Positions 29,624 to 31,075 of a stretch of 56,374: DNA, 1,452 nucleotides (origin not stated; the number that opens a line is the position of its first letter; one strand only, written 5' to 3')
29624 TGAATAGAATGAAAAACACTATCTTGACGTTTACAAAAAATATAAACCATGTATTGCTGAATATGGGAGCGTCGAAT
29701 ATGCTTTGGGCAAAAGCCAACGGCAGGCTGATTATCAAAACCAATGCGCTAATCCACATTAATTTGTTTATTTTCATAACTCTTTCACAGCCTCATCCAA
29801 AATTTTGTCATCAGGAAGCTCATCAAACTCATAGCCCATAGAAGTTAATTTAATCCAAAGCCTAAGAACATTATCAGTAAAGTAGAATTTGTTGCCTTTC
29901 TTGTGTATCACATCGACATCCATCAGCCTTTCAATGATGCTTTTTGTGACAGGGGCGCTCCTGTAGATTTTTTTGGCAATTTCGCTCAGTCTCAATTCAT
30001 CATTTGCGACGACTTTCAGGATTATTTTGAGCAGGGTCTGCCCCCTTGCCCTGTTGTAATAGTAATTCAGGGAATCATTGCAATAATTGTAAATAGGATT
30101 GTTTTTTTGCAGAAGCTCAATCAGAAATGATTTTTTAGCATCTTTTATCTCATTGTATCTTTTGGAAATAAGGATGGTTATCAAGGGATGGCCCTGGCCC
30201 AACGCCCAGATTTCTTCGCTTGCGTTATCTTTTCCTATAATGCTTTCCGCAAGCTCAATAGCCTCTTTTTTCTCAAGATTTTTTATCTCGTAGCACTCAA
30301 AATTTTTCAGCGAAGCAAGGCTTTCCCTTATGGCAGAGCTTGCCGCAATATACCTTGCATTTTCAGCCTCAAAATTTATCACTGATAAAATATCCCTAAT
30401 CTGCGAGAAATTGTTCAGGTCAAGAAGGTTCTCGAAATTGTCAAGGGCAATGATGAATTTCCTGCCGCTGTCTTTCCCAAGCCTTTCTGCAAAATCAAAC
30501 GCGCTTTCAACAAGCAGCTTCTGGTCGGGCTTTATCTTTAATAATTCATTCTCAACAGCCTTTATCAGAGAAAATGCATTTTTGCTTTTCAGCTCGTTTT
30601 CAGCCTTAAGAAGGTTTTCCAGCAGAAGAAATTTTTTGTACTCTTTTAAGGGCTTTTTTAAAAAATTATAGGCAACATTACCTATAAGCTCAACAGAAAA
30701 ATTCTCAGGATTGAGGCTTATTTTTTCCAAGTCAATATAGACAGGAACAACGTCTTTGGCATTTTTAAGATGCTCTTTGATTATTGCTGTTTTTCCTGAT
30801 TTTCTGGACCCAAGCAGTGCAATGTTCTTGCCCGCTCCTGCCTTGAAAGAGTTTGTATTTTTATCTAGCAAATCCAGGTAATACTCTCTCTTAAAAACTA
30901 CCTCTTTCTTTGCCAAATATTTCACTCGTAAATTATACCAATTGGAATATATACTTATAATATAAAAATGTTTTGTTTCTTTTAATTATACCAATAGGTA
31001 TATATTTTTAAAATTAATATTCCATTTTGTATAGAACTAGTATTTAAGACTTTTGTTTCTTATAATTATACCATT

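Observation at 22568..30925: Five-gene translationally coupled operon of unknowns: Arch-ATPase/DUF234, a polytopic membrane protein and three 590-744 aa orphan proteins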

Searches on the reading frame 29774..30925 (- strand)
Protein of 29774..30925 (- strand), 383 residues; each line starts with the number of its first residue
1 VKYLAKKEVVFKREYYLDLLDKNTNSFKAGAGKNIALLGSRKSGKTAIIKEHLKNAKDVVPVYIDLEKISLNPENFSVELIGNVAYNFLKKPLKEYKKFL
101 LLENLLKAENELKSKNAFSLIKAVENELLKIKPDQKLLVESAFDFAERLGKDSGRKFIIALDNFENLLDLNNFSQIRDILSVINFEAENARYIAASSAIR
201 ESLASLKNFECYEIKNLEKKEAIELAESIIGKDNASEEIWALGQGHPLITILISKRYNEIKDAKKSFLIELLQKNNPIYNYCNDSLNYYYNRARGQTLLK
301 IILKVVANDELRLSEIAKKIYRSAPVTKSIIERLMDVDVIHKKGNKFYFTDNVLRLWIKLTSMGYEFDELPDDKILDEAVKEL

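Call 4: search_protein_families(library=pfam, proteins=[window:29774-30925:-], max_evalue=1)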
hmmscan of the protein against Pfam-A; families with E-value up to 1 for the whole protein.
window:29774-30925:- (383 aa): 8 families
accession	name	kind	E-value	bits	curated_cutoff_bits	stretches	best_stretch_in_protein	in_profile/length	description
PF01637.24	ATPase_2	-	0.00012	22.4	33.2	1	35-247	23-219/225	ATPase domain predominantly from Archaea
PF14947.12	HTH_45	-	0.00071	20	25.5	1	302-356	11-65/77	Winged helix-turn-helix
PF13173.12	AAA_14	-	0.00075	19.9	27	1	33-100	3-66/129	AAA domain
PF05673.19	DUF815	-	0.0017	18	23.8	1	19-71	39-92/249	Protein of unknown function (DUF815)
PF02824.27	TGS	-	0.058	13.9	22.2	1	141-164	18-41/60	TGS domain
PF13191.12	AAA_16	-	0.068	14.1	32.6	1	11-167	3-144/167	AAA ATPase domain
PF24270.1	HTH_Cmi2_C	-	0.074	13.7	27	1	292-347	70-125/125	Cmi2, C-terminal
PF06955.19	XET_C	-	0.15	12.3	31.3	1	272-286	23-37/47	Xyloglucan endo-transglycosylase (XET) C-terminus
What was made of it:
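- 29774..30925 (-): Gene A: AAA+-type P-loop ATPase with a C-terminal winged helix. The ORF runs to GTG 30925, but the likely true start is TTG 30916 (380 aa). Pfam hits to ATPase_2, AAA_14, DUF815 and HTH_45 are all sub-threshold (call 4).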

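Call 5: search_protein_families(library=padloc, proteins=[window:29774-30925:-], max_evalue=1)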
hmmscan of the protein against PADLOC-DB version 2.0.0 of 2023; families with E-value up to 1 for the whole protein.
window:29774-30925:- (383 aa): 3 families
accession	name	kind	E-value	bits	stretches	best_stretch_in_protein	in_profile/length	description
PDLC04140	mad8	-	0.0068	14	1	27-179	22-216/314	mads_8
PDLC01434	CasR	-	0.02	12.7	1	302-346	133-178/191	"CAS-I,CAS-II,CAS-III,CAS-IV,CAS-V,CAS-VI; associated_signaling"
PDLC01268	CasR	-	0.11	10.4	1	297-351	125-178/179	"CAS-I,CAS-II,CAS-III,CAS-IV,CAS-V,CAS-VI; associated_signaling"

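Call 11: search_protein_families(library=ncbifam, proteins=[window:29774-30925:-], max_evalue=0.1)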
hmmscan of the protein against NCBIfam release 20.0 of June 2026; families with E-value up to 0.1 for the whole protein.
window:29774-30925:- (383 aa): 0 families

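Call 12: search_protein_families(library=phrogs, proteins=[window:29774-30925:-], max_evalue=0.1)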
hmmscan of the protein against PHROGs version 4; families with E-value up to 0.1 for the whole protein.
window:29774-30925:- (383 aa): 4 families
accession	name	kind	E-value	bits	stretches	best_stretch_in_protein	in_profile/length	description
phrog_23004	-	unknown function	0.013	16.3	0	13-26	13-26/44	-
phrog_18433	-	unknown function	0.03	15.1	1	360-382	4-26/56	-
phrog_23067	-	unknown function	0.062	14.6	0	251-324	22-89/109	-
phrog_22564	-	unknown function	0.077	14.3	0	295-339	19-63/121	-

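Call 38: search_solved_structures(query=window:29774-30925:-, max_evalue=1, show_alignments=2)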
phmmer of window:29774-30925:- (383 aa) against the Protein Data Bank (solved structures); distinct sequences matched with E-value up to 1: 1.
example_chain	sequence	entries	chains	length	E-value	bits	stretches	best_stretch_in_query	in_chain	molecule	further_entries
5eum_A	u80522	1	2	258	0.79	12.3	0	19-49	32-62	Lipid A export ATP-binding/permease protein MsbA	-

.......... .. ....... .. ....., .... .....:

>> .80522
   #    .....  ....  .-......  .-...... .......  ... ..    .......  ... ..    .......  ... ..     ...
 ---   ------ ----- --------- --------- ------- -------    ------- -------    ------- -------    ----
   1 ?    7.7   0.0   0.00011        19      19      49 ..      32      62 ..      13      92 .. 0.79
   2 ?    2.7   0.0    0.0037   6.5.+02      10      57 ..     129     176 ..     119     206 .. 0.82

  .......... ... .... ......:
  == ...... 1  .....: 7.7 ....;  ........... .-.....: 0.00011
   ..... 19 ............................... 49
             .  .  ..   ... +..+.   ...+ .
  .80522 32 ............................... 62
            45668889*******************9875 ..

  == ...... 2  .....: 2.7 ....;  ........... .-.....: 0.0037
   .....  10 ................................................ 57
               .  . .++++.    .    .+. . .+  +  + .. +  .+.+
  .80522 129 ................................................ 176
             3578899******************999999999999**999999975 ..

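Call 41: find_homologous_proteins(query=window:29774-30925:-, max_evalue=0.001)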
Query window:29774-30925:- (383 aa): 233 proteins with E <= 0.001 among 8000 candidates; the best 120 are listed.
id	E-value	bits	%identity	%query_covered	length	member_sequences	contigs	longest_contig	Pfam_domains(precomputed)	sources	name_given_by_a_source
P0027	1.3e-236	803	100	99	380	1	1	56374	-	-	-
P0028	1.6e-215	733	89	100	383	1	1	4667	PF13173.13,PF01637.25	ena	-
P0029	1.6e-215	733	89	100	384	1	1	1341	PF01637.25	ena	-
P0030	1.2e-193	661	80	98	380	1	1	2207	PF13173.13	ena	-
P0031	4.6e-193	659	80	98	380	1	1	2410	PF13173.13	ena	-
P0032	1.3e-191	655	80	98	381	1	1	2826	PF13173.13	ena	-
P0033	1.4e-190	651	79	99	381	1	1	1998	PF13173.13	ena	-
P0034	2.0e-189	647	79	99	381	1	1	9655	-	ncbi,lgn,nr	ncbi:MAG: hypothetical protein Q8R04_07115 [Nanoarchaeota archaeon]|nr:hypothetical protein [Nanoarc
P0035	5.8e-189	646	78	99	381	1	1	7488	-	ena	-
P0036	5.3e-188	643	78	99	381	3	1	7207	PF01637.25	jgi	-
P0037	3.3e-187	640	78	99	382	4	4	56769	PF13173.13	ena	-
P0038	8.5e-187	639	77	99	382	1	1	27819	PF13173.13,PF01637.25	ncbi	-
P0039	1.3e-186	638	79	99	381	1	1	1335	PF13173.13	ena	-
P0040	1.4e-186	638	77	99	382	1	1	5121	-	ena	-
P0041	2.0e-186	638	79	97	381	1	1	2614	-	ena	-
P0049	1.5e-185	635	77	100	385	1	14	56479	PF13173.13,PF01637.25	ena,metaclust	metaclust:\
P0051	2.3e-185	634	78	99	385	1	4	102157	PF13173.13,PF01637.25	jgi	-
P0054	5.4e-185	633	78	99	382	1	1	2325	PF13173.13,PF01637.25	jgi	-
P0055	6.2e-185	633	77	99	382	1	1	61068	PF13173.13,PF01637.25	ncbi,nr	ncbi:hypothetical protein J4234_03465 [Candidatus Woesearchaeota archaeon]|nr:hypothetical protein [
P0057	1.4e-184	631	77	99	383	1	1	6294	PF13173.13,PF01637.25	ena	-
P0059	2.6e-184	631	75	99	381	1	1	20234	PF01637.25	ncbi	-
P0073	1.0e-182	625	76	99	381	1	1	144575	PF05673.20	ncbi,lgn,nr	ncbi:hypothetical protein HYV80_06270 [Candidatus Woesearchaeota archaeon]|nr:hypothetical protein [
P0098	3.2e-180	617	79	95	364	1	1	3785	PF13173.13,PF01637.25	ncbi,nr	ncbi:hypothetical protein HYT92_00760, partial [Candidatus Pacearchaeota archaeon]|nr:hypothetical p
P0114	3.1e-178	611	75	99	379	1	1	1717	PF01637.25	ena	-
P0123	1.2e-176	605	75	99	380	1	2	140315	PF13173.13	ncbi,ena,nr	ncbi:MAG TPA: hypothetical protein VJJ52_01195 [Candidatus Nanoarchaeia archaeon]|nr:hypothetical pr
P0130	2.5e-175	601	73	99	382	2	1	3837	PF13173.13,PF01637.25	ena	-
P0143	5.8e-173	593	73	98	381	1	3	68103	-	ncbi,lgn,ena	ncbi:MAG: hypothetical protein AABX33_05230 [Nanoarchaeota archaeon]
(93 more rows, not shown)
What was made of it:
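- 29774..30925 (-): The search found 233 homologues, and the 120 listed are 72-89% identical (call 41).
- On Pfam PF01637 ATPase_2 ('archaeal ATPase') + DUF234: Some close homologues carry a precomputed PF01637 hit (call 41).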

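Call 82: search_solved_structures(query=A6, max_evalue=10, show_alignments=2)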
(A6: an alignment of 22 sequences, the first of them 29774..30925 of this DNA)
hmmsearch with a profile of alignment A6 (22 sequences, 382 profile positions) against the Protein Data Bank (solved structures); distinct sequences matched with E-value up to 10: 14.
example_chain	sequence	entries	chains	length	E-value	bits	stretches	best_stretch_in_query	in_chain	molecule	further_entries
1in7_A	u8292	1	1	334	0.13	14.3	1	193-268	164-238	HOLLIDAY JUNCTION DNA HELICASE RUVB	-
1in8_A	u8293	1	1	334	0.15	14.2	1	193-268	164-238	HOLLIDAY JUNCTION DNA HELICASE RUVB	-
1in5_A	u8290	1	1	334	0.19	13.8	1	193-268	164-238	HOLLIDAY JUNCTION DNA HELICASE RUVB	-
1in4_A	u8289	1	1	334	0.19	13.8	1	193-268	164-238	HOLLIDAY JUNCTION DNA HELICASE RUVB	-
1in6_A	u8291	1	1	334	0.2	13.8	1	193-268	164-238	HOLLIDAY JUNCTION DNA HELICASE RUVB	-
4q7l_A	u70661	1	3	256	0.42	12.7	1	24-79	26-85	Uncharacterized ABC transporter ATP-binding protein TM_0288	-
6d87_B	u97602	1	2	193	0.43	12.6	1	54-120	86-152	Phosphatidylinositol 3-kinase regulatory subunit alpha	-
6d82_B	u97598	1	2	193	0.59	12.2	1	54-119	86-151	Phosphatidylinositol 3-kinase regulatory subunit alpha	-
6d86_B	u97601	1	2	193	0.6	12.2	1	54-119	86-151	Phosphatidylinositol 3-kinase regulatory subunit alpha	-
6d81_A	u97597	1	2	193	0.6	12.2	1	54-119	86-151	Phosphatidylinositol 3-kinase regulatory subunit alpha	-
2qe7_A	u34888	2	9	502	0.68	12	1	26-63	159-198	ATP synthase subunit alpha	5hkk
5ik2_A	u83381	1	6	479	0.72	11.9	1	26-63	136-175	ATP synthase subunit alpha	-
6mrp_B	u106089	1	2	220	1.5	10.9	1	54-119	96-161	Phosphatidylinositol 3-kinase regulatory subunit alpha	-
8tm0_A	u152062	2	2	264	3.1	9.8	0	274-315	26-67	NKG2-D type II integral membrane protein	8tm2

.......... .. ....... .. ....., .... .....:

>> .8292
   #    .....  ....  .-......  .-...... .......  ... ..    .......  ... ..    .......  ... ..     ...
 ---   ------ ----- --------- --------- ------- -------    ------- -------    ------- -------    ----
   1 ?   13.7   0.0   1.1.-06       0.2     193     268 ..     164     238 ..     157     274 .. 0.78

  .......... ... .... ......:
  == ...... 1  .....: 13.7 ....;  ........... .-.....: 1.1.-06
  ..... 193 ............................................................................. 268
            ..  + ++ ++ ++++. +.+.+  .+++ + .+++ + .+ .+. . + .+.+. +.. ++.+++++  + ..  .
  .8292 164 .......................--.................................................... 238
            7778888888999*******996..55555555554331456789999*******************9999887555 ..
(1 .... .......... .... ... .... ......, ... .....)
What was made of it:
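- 29774..30925 (-): There is a weak RuvB lid-domain match (call 82).
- On Archaeal Orc1/Cdc6 initiators: The profile of 22 A sequences against all PDB chains at E<=10 returns no Orc1/Cdc6; the best hit is RuvB at E 0.13 (call 82).
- Closest known: Autoregulated operons with repeated operators next to an RHH or winged-helix regulator. Different: There is no ParA-type or Cdc6-type signature in A (calls 4, 82).
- The best match is the RuvB lid at E 0.13 (call 82).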

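Call 85: find_related_loci(query=A6, collection=viral_contigs, flank=8000)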
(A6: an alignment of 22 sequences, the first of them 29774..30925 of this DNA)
Query A6 (383 aa) in viral_contigs; peptide patterns used: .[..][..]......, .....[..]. (x = any residue, [..] = any of these).
65 stretches matched a pattern, but none encodes a relative of the query by tblastn (E <= 1e-3).

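Call 95: find_encoding_contigs(protein=P0123, flank=10000, max_places=1)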
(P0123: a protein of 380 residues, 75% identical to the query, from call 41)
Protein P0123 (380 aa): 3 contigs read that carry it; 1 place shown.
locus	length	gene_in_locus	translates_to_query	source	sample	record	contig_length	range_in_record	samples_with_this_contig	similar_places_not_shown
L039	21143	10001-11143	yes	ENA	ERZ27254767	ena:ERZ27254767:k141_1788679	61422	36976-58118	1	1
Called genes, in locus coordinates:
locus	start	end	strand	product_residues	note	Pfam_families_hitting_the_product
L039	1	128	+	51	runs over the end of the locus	PF11295:DUF3096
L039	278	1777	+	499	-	PF02789:Peptidase_M17_N, PF00883:Peptidase_M17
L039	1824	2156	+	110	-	-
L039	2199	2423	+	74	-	PF04014:MazE_antitoxin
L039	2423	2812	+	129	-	PF01850:PIN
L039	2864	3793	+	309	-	PF00890:FAD_binding_2 (faint), PF01134:GIDA (faint), PF03486:HI0933_like (faint), PF07992:Pyr_redox_2, PF13738:Pyr_redox_3, PF00070:Pyr_redox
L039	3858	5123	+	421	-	-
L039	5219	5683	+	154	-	PF08534:Redoxin, PF00578:AhpC-TSA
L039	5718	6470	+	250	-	PF00970:FAD_binding_6, PF00175:NAD_binding_1, PF08030:NAD_binding_6 (faint)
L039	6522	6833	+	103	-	-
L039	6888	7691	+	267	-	PF01497:Peripla_BP_2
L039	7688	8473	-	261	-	-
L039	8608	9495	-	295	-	PF04117:Mpv17_PMP22 (weak)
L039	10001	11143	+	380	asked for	PF13173:AAA_14 (faint)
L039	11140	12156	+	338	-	-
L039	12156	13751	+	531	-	-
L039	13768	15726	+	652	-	-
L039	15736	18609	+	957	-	-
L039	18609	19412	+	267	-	PF03446:NAD_binding_2 (weak), PF03807:F420_oxidored, PF07991:KARI_N (weak), PF02153:PDH_N (weak), PF14748:P5CR_dimer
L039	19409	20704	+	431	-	PF00171:Aldedh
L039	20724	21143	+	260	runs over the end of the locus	PF00696:AA_kinase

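Call 96: find_encoding_contigs(protein=P0073, flank=10000, max_places=1)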
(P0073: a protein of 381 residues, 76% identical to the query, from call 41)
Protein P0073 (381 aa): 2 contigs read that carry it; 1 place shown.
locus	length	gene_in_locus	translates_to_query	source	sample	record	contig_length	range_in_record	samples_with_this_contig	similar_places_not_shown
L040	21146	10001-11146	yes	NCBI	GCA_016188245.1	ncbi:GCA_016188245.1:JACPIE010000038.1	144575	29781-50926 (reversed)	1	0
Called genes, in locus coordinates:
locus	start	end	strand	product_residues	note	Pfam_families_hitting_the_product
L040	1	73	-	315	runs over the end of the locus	PF07732:Cu-oxidase_3, PF07731:Cu-oxidase_2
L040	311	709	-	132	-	PF01325:Fe_dep_repress, PF02742:Fe_dep_repr_C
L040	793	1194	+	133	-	PF09969:DUF2203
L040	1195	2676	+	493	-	PF00085:Thioredoxin, PF03190:Thioredox_DsbH, PF13098:Thioredoxin_2, PF13899:Thioredoxin_7, PF01532:Glyco_hydro_47 (faint), PF07470:Glyco_hydro_88 (faint), PF07221:GlcNAc_2-epim (faint)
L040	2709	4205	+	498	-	PF02789:Peptidase_M17_N, PF21337:Peptidase_M17_N_1 (faint), PF00883:Peptidase_M17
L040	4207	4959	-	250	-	-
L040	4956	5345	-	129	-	PF00571:CBS (weak)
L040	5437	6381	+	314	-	PF00890:FAD_binding_2 (weak), PF01134:GIDA (faint), PF01266:DAO (faint), PF01946:Thi4 (faint), PF03486:HI0933_like (faint), PF07992:Pyr_redox_2, PF13738:Pyr_redox_3, PF00070:Pyr_redox, +1 more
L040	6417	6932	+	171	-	PF01965:DJ-1_PfpI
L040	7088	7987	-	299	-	-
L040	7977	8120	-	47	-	-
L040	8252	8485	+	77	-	PF02697:VAPB_antitox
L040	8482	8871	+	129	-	PF01850:PIN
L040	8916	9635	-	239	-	-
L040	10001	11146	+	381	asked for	PF05673:DUF815 (faint)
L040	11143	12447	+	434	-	-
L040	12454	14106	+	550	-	-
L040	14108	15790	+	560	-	-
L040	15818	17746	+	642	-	-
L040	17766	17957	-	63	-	-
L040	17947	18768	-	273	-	PF01909:NTP_transf_2 (weak), PF18765:Polbeta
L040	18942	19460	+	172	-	PF12802:MarR_2 (weak)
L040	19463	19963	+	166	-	PF26635:DUF8208 (weak)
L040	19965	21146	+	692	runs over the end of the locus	-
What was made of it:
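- PIN/MazE and VapBC lie upstream in L039 and L040 (calls 95, 96).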
